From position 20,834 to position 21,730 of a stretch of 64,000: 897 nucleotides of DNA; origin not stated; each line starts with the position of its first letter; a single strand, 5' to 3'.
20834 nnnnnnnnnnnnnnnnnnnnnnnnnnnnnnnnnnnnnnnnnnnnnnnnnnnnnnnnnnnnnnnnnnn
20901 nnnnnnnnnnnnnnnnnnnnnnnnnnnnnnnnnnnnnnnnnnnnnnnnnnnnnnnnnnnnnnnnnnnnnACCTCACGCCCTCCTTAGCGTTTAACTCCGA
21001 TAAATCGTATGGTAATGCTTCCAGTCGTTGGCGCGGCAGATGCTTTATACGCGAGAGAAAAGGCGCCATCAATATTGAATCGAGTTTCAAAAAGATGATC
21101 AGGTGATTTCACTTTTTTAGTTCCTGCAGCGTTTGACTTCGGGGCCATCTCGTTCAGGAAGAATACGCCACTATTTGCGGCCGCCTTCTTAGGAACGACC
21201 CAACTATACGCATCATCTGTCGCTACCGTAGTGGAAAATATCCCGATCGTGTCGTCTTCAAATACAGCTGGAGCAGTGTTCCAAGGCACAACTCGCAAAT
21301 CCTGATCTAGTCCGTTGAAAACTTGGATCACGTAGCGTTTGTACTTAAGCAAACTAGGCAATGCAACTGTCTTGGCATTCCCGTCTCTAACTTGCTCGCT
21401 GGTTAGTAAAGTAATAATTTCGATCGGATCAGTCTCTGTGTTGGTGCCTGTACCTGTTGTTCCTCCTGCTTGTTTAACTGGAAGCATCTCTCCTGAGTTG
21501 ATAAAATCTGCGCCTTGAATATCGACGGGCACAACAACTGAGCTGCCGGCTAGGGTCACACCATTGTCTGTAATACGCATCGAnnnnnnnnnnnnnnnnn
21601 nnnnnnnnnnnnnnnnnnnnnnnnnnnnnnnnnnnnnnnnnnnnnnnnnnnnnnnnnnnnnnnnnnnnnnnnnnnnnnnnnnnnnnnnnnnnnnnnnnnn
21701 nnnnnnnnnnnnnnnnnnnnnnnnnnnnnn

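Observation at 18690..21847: A GH9-like, golvesin-like 759-aa protein and two unknown genes are inserted in the head-morphogenesis module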

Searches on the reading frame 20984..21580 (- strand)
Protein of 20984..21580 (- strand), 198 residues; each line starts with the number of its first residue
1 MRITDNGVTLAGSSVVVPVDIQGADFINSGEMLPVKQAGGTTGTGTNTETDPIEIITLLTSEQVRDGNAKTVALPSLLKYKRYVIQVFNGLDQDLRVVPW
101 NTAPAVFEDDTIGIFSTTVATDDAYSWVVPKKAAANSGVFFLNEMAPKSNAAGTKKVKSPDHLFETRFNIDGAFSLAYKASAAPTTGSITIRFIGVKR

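Call 3: search_protein_families(library=pfam, proteins=[window:20984-21580:-], max_evalue=1)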
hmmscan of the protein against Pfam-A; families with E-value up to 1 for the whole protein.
window:20984-21580:- (198 aa): 0 families

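Call 4: search_protein_families(library=phrogs, proteins=[window:20984-21580:-], max_evalue=0.1)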
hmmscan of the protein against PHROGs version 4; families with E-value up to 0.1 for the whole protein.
window:20984-21580:- (198 aa): 0 families

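Call 24: find_related_loci(query=window:20984-21580:-, collection=viral_contigs, flank=6000)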
Query window:20984-21580:- (198 aa) in viral_contigs; peptide patterns used: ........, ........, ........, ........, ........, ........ (x = any residue, [..] = any of these).
3 stretches matched a pattern; 1 encode a relative of the query (tblastn E <= 1e-3); 1 distinct loci.
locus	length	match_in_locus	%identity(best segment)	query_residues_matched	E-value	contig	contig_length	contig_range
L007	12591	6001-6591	90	1-198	9e-116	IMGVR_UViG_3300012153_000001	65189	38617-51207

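Call 31: find_homologous_proteins(query=window:20984-21580:-, max_evalue=0.001)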
Query window:20984-21580:- (198 aa): 13 proteins with E <= 0.001 among 301 candidates.
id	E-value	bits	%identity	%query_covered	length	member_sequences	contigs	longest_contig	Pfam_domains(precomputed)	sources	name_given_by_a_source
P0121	5.4e-124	429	100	100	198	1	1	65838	-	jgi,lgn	jgi:hypothetical protein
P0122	4.1e-114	397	89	100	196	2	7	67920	-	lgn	-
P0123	2.2e-67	244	60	100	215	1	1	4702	-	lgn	-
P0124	2.8e-67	244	60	100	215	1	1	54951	-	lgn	-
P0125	2.3e-66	241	59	100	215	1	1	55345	-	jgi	jgi:hypothetical protein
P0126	2.3e-66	241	61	96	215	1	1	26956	-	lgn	-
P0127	9.1e-64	233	59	96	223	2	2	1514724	-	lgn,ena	-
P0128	1.1e-63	232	57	96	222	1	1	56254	-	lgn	-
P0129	1.4e-63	232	61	96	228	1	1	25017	-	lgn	-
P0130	1.1e-59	219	54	96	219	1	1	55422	-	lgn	-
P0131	1.1e-55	206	54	95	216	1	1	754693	-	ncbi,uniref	ncbi:hypothetical protein ACINKY_21450 [Paenibacillus illinoisensis]|uniref:Uncharacterized protein 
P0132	2.2e-49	186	51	92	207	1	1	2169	-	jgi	jgi:hypothetical protein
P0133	1.7e-43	166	69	55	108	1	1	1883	-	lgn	-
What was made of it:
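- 20984..21580 (-): p198: obligate, phage-only partner of the enzyme. Acidic, flexible N-terminus (aa 1-47, with a conserved VDIQG...E.LPV motif) followed by a jelly-roll beta-sandwich (aa ~50-198). Only 13 homologs among 5.8 billion proteins (call 31).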

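Call 43: predict_structure(alignment_id=A2)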
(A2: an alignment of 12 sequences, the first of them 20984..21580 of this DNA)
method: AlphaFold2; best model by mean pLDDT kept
length: 198 residues; sequences in the alignment: 12
mean_pLDDT: 73.2   pTM: 0.63
mean pLDDT of the five models: 73.2, 68.4, 57.9, 54.8, 54.3
residues with pLDDT >= 90: 42; 70-90: 93; 50-70: 15; < 50: 48
segments of 3 or more residues with pLDDT < 50: 1-26, 28-47
pLDDT, mean of each block of 10 residues (from residue 1): 36 42 46 41 43 88 85 84 89 89 81 87 89 89 85 79 58 78 91 87
secondary structure, 60 per line:
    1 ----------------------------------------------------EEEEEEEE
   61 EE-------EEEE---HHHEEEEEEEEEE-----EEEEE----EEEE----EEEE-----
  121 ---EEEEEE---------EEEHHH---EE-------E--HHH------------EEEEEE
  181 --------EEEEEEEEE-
elements in order: E53-62 E70-73 E80-89 E95-99 E104-107 E112-115 E124-129 E139-141 E175-180 E189-197

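Call 47: fold_search(model_id=the predicted structure, library=pdb)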
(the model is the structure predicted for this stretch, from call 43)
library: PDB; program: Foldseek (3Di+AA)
matches with E <= 10: 1196; with E <= 0.001: 0
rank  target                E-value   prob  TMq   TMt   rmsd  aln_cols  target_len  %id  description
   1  4wiz_AA               8.6e-03  0.23  0.16  0.13  14.2       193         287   11  Crystal structure of Grouper nervous necrosis virus-like particle at 3.6A (released 2015-10-07)
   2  5tiq_B                1.0e-02  0.63  0.25  0.14  15.5       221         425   12  The Structure of the Major Capsid protein of PBCV-1 (released 2017-10-18)
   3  2xpj_B                1.1e-02  0.77  0.27  0.30  13.0       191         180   12  Crystal structure of Physalis Mottle Virus with intact ordered RNA (released 2010-09-15)
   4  8yf8_C                1.3e-02  0.33  0.19  0.14  17.7       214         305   12  Cryo-EM structure of Dragon Grouper nervous necrosis virus-like particle at pH5.0 (3.52A) (released 2024-08-14)
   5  7sqy_B                1.6e-02  0.54  0.25  0.27  12.2       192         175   11  CSDaV GFP mutant (released 2022-05-25)
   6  6jja                  1.7e-02  0.28  0.19  0.23  13.8       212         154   10  Cryo-EM structure of giant freshwater prawn Macrobrachium rosenbergii extra small virus (XSV) VLP (released 2019-07-17)
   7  8ond_B                1.8e-02  0.89  0.29  0.18  16.0       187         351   12  Structure of the C-terminal domains of the Bdellovibrio bacteriovorus Bd2133 fibre (released 2023-10-25)
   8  5l73_A                1.9e-02  0.80  0.27  0.30  12.7       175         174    8  MAM domain of human neuropilin-1 (released 2016-10-26)
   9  1cwp_B                1.9e-02  0.72  0.28  0.33  12.7       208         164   13  STRUCTURES OF THE NATIVE AND SWOLLEN FORMS OF COWPEA CHLOROTIC MOTTLE VIRUS DETERMINED BY X-RAY CRYSTALLOGRAPHY AND CR (released 1995-05-22)
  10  5tip_A                2.1e-02  0.41  0.25  0.14  13.6       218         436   13  The Structure of the Major Capsid protein of PBCV-1 (released 2017-10-18)
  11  9hz8_0                2.2e-02  0.84  0.31  0.42  10.6       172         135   14  Agrobacterium phage 7-7-1 capsid (released 2025-12-10)
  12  1f15_A                2.6e-02  0.89  0.34  0.40   8.0       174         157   15  CUCUMBER MOSAIC VIRUS (STRAIN FNY) (released 2000-06-21)
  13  7sqy_A                2.6e-02  0.57  0.26  0.28  12.8       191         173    8  CSDaV GFP mutant (released 2022-05-25)
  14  3x0t_A                2.9e-02  0.87  0.29  0.44   8.8       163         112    8  Crystal structure of PirA (released 2015-08-26)
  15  1cwp_A                2.9e-02  0.69  0.28  0.35  10.3       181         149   13  STRUCTURES OF THE NATIVE AND SWOLLEN FORMS OF COWPEA CHLOROTIC MOTTLE VIRUS DETERMINED BY X-RAY CRYSTALLOGRAPHY AND CR (released 1995-05-22)
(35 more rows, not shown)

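Call 58: search_protein_representatives(alignment_id=A2)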
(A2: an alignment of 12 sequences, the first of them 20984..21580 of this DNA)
Query: 12 sequences, 221 profile positions. Proteins with E-value up to 0.001 (for the whole library): 24; up to 1e-10: 8; up to 1e-30: 4. The best 24 are listed.
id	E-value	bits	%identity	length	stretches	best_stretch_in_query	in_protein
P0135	3.9e-70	252.2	-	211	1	14-221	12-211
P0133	1.7e-49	184.7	-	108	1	113-221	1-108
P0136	6.4e-43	163.1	-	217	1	18-219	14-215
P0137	2.9e-40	154.5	-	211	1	29-221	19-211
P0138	1.4e-19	86.8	-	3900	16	21-73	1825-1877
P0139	8.2e-15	71.3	-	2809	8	17-89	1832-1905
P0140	2.1e-14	69.9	-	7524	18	25-88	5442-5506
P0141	1.7e-11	60.4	-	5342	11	18-81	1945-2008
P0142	1.4e-10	57.4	-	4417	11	19-80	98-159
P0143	2.8e-10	56.4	-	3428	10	18-81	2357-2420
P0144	2.8e-08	49.9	-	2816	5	15-92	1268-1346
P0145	3.6e-07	46.3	-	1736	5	20-85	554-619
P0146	9.8e-07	44.8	-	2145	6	20-89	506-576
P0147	2.7e-05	40.1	-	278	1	72-219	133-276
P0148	3.3e-05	39.8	-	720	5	18-74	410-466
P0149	7.6e-05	38.6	-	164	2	53-121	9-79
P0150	8.5e-05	38.5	-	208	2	189-220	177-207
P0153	2.4e-04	37.0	-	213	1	71-219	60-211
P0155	8.1e-04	35.3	-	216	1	73-219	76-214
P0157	8.5e-04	35.2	-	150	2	192-219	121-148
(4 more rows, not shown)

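Call 60: search_protein_families(library=pfam, proteins=[P0138, P0139, P0145, P0148, P0147, P0153], max_evalue=0.001)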
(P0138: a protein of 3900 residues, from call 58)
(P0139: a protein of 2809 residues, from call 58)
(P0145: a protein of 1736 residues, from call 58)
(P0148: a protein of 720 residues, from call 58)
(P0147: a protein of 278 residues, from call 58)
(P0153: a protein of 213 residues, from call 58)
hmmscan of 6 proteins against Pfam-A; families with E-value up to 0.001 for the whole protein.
P0138 (3900 aa): 6 families
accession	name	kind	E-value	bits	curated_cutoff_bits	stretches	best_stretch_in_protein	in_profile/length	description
PF03160.20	Calx-beta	-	6.6e-245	797.7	27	23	2705-2799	21-118/119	Calx-beta domain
PF00018.34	SH3_1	-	1.7e-12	47.2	22.9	0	196-214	5-23/48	SH3 domain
PF16132.11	DUF4843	-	2.4e-11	43.9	34.5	0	873-957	49-136/163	Domain of unknown function (DUF4843)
PF19135.5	DUF5818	-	4.4e-07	29.8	27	0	443-470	17-44/57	Protein of unknown function (DUF5818)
PF20148.4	DUF6531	-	2e-05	25.2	24.1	0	616-654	33-71/74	Domain of unknown function (DUF6531)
PF22681.2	Lmo2446-like_N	-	0.0003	21.4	29.7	0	2239-2283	25-68/72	Lmo2446-like, N-terminal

P0139 (2809 aa): 8 families
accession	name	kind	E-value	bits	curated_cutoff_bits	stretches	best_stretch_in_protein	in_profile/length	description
PF03160.20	Calx-beta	-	4.1e-126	414.4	27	8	1115-1189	23-97/119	Calx-beta domain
PF23197.1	IG_AIR9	-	3.6e-15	56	27.5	0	873-937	6-68/87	AIR9 A9 domain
PF16709.11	SCAB-Ig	-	8.6e-13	48.6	27.6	0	266-332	22-83/98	Ig domain of plant-specific actin-binding protein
PF18246.6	OST_IS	-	1.4e-08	35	25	0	1615-1661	34-73/91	Oligosaccharyltransferase Insert domain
PF19561.4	DUF6083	-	5.9e-07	29.7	27.1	0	1578-1601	48-71/112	Family of unknown function (DUF6083)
PF20818.2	TelK_stirrup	-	0.00047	20.7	27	0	1543-1559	9-25/92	Protelomerase, stirrup domain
PF02018.23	CBM_4_9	-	0.0006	20.6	25.9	0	1519-1586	62-129/136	Carbohydrate binding domain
PF11515.14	Cul7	-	0.00085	20.1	25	0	580-601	45-66/78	Mouse development and cellular proliferation protein Cullin-7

P0145 (1736 aa): 3 families
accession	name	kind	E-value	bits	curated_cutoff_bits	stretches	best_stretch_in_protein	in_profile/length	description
PF03160.20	Calx-beta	-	1.2e-94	312.9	27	6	721-816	4-98/119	Calx-beta domain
PF05223.17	MecA_N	-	5.4e-06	27.1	22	0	946-986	51-91/117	NTF2-like N-terminal transpeptidase domain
PF07112.16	DUF1368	-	0.00087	18.7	25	0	267-344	200-281/404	Protein of unknown function (DUF1368)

P0148 (720 aa): 4 families
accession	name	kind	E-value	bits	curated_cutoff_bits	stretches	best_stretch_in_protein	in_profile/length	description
PF03160.20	Calx-beta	-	3.8e-77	256.4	27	5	140-221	18-99/119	Calx-beta domain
PF17210.9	SdrD_B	-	4.4e-13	49.9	29.7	1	592-670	3-77/112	SdrD B-like domain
PF13620.12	CarboxypepD_reg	-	3.4e-08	34.2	32.3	1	604-667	5-64/82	Carboxypeptidase regulatory-like domain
PF06832.18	BiPBP_C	-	2.4e-06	27.8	26.8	0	513-561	19-68/90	Penicillin-Binding Protein C-terminus Family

P0147 (278 aa): 1 family
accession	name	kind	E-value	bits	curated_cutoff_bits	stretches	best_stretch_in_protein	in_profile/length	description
PF11839.13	Alanine_zipper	-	0.00065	20.4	23.1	0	23-55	29-61/69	Alanine-zipper, major outer membrane lipoprotein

P0153 (213 aa): 0 families
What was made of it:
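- Tried and rejected: The strong-looking profile hits to giant proteins are Calx-beta repeat proteins, judged compositional (calls 58, 60).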

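Call 61: search_protein_families(library=phrogs, proteins=[P0147, P0155, P0153, P0150, P0149, P0157, P0136, P0137, P0135], max_evalue=0.01)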
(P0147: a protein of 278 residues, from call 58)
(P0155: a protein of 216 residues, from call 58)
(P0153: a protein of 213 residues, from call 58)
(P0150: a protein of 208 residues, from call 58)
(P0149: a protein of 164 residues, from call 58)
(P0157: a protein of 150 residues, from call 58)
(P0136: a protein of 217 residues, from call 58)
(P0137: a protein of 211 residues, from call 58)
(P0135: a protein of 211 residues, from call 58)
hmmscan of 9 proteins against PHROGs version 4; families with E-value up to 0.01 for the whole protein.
P0147 (278 aa): 3 families
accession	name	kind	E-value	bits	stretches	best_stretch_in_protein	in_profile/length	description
phrog_5793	-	unknown function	1.5e-05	24.9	1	19-78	74-133/581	-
phrog_19279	-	other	0.00013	21.4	1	12-75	67-130/794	phosphodiesterase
phrog_33325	-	unknown function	0.00052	19.2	1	16-74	65-122/847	-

P0155 (216 aa): 0 families

P0153 (213 aa): 0 families

P0150 (208 aa): 0 families

P0149 (164 aa): 0 families

P0157 (150 aa): 0 families

P0136 (217 aa): 0 families

P0137 (211 aa): 0 families

P0135 (211 aa): 0 families

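Call 80: find_encoding_contigs(protein=P0128, flank=8000, max_places=1)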
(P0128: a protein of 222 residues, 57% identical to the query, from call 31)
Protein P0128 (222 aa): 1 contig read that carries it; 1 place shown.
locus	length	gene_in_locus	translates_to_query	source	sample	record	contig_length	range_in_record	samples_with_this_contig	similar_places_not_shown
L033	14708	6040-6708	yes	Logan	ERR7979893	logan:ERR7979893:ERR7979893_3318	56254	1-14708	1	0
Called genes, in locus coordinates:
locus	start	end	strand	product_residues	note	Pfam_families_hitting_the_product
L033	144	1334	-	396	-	PF14657:Arm-DNA-bind_4, PF13102:Phage_int_SAM_5 (weak), PF14659:Phage_int_SAM_3 (weak), PF00589:Phage_integrase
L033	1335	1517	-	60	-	-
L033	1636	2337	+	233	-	-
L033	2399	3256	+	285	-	PF01068:DNA_ligase_A_M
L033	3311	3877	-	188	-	-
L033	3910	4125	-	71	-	-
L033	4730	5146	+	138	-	-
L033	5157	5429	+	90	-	-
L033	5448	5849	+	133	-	-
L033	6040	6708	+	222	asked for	-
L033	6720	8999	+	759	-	PF25275:Golvesin_C, PF02927:CelD_N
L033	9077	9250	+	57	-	-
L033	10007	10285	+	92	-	-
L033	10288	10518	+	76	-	-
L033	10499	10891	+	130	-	-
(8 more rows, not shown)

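Call 81: find_encoding_contigs(protein=P0129, flank=8000, max_places=1)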
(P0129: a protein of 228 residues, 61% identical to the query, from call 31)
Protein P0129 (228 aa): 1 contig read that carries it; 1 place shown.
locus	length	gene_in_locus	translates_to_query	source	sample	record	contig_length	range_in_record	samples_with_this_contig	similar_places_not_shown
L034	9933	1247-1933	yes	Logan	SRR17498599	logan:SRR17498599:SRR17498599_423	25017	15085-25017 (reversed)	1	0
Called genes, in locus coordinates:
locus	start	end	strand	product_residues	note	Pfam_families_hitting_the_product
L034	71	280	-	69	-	-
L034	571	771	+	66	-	-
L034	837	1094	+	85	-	-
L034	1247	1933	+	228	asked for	-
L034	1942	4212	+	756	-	PF25275:Golvesin_C, PF02927:CelD_N (faint)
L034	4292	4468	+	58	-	-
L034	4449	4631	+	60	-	-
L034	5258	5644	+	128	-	-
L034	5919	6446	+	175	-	-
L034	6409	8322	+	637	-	PF05876:GpA_ATPase, PF20454:GpA_nuclease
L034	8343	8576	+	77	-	PF19645:DUF6148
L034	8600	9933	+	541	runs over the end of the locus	PF05136:Phage_portal_2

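Call 82: find_encoding_contigs(protein=P0127, flank=8000, max_places=1)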
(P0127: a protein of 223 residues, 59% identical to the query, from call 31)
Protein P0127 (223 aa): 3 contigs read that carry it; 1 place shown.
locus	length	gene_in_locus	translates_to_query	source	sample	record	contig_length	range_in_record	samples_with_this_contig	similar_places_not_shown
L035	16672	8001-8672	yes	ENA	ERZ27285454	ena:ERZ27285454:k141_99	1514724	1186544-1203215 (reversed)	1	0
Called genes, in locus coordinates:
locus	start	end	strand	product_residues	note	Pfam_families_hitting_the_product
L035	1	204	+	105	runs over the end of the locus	PF20648:DUF6809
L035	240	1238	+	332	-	PF04892:VanZ-LLP1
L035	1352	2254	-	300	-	PF05067:Mn_catalase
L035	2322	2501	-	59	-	PF13031:DUF3892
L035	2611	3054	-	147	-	PF23209:IDM1_C (faint), PF13673:Acetyltransf_10, PF00583:Acetyltransf_1, PF13508:Acetyltransf_7, PF08445:FR47 (weak)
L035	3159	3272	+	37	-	-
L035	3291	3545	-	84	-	-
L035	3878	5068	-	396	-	PF14657:Arm-DNA-bind_4, PF14659:Phage_int_SAM_3 (weak), PF00589:Phage_integrase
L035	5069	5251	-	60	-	-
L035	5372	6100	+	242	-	-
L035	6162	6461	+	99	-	PF01068:DNA_ligase_A_M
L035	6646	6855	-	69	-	-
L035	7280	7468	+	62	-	-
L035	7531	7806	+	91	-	-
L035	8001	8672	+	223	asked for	-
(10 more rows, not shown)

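Call 83: search_protein_families(library=ncbifam, proteins=[window:20984-21580:-], max_evalue=0.01)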
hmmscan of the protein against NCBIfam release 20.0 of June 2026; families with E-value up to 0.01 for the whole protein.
window:20984-21580:- (198 aa): 0 families
